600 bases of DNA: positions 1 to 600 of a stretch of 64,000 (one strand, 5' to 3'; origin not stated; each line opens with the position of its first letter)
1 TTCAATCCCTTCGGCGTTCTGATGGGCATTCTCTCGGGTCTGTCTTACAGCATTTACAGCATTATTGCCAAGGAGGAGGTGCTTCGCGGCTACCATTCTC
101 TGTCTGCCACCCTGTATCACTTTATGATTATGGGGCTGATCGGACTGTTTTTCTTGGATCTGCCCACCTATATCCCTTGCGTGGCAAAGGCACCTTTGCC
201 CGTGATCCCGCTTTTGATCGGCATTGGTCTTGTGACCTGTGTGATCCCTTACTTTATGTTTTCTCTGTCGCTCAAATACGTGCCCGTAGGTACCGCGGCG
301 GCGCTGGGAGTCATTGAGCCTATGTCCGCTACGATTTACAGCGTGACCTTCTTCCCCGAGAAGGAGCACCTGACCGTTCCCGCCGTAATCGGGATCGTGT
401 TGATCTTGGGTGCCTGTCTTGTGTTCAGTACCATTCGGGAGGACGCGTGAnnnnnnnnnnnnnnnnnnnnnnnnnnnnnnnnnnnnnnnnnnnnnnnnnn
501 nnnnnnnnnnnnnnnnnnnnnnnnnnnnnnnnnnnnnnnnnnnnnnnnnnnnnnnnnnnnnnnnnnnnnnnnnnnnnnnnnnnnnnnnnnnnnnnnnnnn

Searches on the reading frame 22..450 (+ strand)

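Call 106: search_protein_families(library=pfam, proteins=[window:22-450:+], max_evalue=0.01)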
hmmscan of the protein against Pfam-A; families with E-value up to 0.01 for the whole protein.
window:22-450:+ (142 aa): 1 family
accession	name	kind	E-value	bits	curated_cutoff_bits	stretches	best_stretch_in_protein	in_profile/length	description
PF00892.27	EamA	-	3.1e-15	57.1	28.2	1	2-136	7-134/135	EamA-like transporter family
